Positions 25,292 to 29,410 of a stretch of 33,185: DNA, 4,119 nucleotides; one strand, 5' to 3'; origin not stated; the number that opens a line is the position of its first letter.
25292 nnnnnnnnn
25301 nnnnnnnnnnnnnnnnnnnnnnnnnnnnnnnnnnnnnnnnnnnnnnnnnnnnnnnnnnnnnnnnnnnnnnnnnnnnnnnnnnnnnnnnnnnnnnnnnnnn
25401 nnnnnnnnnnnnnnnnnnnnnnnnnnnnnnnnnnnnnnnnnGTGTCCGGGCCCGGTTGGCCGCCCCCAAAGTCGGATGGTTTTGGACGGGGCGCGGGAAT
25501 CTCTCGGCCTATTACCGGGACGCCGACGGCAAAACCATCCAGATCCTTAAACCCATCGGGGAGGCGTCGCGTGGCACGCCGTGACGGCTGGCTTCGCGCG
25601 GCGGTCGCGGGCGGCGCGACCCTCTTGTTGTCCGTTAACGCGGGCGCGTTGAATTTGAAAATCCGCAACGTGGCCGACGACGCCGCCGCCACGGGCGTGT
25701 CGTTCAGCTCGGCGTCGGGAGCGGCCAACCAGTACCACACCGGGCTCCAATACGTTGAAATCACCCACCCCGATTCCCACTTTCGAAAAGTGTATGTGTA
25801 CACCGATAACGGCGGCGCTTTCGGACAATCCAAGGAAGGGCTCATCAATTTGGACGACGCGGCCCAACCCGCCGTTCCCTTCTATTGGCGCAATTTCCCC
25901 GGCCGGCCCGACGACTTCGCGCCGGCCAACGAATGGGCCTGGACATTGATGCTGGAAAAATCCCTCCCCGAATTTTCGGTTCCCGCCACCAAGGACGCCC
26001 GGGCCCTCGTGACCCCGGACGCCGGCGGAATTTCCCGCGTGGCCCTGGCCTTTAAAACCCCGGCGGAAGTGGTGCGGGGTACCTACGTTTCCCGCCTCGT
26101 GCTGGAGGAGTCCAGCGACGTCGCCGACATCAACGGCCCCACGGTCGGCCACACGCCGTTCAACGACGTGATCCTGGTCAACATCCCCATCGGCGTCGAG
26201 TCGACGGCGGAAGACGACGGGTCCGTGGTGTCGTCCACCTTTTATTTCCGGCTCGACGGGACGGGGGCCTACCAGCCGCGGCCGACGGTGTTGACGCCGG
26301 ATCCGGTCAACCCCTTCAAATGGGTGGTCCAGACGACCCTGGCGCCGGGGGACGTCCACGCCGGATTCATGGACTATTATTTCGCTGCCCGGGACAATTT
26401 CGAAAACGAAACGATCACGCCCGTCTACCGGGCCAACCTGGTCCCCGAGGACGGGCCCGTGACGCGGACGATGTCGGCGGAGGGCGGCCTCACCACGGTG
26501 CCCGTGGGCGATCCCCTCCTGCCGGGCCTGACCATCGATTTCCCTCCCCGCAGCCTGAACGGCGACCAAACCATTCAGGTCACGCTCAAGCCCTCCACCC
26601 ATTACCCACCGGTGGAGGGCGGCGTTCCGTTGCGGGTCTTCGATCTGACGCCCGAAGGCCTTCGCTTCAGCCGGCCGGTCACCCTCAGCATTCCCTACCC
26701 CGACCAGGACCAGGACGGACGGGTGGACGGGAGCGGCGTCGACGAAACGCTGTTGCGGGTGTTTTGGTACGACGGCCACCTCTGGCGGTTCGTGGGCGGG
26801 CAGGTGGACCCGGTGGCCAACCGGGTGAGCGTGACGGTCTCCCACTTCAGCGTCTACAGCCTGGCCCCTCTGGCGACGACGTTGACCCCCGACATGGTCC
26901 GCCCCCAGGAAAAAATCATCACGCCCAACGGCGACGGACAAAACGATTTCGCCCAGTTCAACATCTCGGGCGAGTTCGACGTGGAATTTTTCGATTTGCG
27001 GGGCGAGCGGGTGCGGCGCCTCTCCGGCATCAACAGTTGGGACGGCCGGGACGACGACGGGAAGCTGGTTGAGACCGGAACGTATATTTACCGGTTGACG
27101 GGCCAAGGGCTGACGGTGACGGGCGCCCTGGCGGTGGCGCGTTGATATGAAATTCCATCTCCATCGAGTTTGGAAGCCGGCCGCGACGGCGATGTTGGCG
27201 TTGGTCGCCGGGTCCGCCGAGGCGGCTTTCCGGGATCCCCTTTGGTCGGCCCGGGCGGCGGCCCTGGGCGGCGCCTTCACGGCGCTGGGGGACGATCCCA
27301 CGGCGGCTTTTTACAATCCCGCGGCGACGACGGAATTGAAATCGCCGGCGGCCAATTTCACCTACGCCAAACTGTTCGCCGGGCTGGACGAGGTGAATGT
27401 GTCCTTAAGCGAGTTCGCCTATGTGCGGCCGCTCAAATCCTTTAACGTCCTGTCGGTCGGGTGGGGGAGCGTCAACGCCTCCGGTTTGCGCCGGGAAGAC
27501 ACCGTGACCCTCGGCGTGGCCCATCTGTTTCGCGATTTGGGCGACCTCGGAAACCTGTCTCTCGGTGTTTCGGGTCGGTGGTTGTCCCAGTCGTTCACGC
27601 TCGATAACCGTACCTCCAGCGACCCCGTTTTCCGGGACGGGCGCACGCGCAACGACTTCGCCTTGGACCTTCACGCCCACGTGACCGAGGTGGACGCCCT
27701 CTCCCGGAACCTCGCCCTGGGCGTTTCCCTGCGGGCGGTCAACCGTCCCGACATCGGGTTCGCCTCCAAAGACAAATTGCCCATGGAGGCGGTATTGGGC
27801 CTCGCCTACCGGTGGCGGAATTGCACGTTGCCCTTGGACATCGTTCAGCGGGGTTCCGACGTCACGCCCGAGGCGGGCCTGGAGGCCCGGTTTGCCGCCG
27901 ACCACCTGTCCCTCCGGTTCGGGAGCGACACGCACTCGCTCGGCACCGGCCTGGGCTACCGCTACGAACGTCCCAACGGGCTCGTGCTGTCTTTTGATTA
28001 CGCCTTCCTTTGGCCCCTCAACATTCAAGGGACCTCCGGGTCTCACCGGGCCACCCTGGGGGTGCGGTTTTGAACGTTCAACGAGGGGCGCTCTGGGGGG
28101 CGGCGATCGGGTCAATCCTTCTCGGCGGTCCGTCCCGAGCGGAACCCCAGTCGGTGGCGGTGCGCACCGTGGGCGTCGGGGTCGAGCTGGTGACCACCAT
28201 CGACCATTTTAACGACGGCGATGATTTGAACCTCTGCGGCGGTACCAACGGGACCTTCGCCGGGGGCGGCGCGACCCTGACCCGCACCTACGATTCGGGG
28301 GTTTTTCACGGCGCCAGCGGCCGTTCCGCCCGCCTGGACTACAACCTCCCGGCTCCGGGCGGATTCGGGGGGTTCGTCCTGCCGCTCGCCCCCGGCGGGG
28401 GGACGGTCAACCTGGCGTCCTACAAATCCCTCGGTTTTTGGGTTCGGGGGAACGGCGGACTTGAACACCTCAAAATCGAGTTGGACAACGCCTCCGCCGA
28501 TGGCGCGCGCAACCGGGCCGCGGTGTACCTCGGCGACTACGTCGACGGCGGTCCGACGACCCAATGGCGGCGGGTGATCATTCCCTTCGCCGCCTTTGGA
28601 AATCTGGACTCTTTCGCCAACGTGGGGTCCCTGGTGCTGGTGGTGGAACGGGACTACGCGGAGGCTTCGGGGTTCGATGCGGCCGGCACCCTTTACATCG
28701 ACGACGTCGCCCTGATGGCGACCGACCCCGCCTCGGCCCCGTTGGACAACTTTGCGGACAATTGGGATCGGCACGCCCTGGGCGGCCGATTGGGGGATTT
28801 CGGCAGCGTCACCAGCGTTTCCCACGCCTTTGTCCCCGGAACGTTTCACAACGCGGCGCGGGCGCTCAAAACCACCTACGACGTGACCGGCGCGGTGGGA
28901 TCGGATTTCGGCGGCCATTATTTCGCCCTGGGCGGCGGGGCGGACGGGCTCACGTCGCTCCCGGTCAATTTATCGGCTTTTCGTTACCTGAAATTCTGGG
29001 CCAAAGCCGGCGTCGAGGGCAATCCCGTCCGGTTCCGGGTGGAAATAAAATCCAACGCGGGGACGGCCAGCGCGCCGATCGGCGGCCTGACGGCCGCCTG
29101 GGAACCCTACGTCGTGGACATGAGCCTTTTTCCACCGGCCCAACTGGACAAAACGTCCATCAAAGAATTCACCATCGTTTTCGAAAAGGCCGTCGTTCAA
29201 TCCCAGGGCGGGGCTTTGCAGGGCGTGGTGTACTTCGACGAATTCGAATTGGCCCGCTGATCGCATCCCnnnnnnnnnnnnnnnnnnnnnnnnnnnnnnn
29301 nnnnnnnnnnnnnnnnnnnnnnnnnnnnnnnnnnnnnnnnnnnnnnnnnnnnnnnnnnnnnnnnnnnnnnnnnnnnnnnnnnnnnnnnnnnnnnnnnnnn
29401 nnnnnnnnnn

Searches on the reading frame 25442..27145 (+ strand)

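Call 4: search_protein_families(library=pfam, proteins=[window:25442-27145:+], max_evalue=0.01)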
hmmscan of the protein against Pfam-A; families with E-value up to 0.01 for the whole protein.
window:25442-27145:+ (567 aa): 1 family
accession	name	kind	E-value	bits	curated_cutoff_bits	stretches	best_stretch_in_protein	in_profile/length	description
PF13585.12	CHU_C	-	9.8e-08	32.5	27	1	491-554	5-72/86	CHU_C Type IX secretion signal domain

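Call 89: search_protein_families(library=ncbifam, proteins=[window:25442-27145:+], max_evalue=0.01)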
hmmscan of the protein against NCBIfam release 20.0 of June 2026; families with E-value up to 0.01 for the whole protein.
window:25442-27145:+ (567 aa): 2 families
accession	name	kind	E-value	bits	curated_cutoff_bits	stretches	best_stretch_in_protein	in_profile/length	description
NF053608.1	Lsa66_OmpA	equivalog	0.00032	19.2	700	0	523-555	197-229/581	fibronectin-binding adhesin Lsa66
TIGR04131.1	Bac_Flav_CTERM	domain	0.00033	20.7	35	1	491-555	5-72/85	T9SS type B sorting domain-containing protein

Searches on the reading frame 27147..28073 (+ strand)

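Call 4: search_protein_families(library=pfam, proteins=[window:27147-28073:+], max_evalue=0.01)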
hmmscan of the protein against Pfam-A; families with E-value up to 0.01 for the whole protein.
window:27147-28073:+ (308 aa): 0 families

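Call 89: search_protein_families(library=ncbifam, proteins=[window:27147-28073:+], max_evalue=0.01)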
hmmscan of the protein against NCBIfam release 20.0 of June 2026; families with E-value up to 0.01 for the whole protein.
window:27147-28073:+ (308 aa): 4 families
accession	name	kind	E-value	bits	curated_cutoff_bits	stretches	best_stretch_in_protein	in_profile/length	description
NF033709.1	PorV_fam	subfamily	5.3e-13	49.3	90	1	34-223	12-206/326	PorV/PorQ family protein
TIGR03519.1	T9SS_PorP_fam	subfamily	1.2e-07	31.5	90.55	1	54-283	34-257/292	PorP/SprF family type IX secretion system membrane protein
NF033711.1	T9SS_PorQ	equivalog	2.1e-06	27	220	1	32-87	32-88/335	type IX secretion system protein PorQ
NF052325.1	PorVQ2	equivalog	5.1e-06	25.6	325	1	34-82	35-84/354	putative type IX sorting system protein PorV2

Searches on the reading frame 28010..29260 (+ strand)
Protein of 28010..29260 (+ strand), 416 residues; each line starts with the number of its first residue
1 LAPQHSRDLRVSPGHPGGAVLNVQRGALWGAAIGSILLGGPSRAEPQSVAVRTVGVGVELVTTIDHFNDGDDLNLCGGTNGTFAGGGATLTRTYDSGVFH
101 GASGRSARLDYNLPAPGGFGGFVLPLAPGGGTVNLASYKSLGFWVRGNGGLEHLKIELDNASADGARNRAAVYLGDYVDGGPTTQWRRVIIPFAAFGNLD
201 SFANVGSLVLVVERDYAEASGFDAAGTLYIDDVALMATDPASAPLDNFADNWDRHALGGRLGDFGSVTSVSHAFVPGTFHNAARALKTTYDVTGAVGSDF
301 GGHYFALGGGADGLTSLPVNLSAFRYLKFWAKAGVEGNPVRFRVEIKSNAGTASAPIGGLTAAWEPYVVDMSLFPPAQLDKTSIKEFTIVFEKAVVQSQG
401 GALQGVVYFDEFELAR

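Call 4: search_protein_families(library=pfam, proteins=[window:28010-29260:+], max_evalue=0.01)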
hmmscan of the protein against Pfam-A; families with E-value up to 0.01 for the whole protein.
window:28010-29260:+ (416 aa): 2 families
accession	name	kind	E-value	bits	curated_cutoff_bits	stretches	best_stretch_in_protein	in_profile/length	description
PF03425.19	CBM_11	-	0.00039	21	27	0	116-201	61-140/182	Carbohydrate binding domain (family 11)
PF21582.3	CBM30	-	0.0034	17.8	27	1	139-204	76-143/170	Carbohydrate binding domain 30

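Call 89: search_protein_families(library=ncbifam, proteins=[window:28010-29260:+], max_evalue=0.01)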
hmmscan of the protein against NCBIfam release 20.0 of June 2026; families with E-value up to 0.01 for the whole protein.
window:28010-29260:+ (416 aa): 0 families
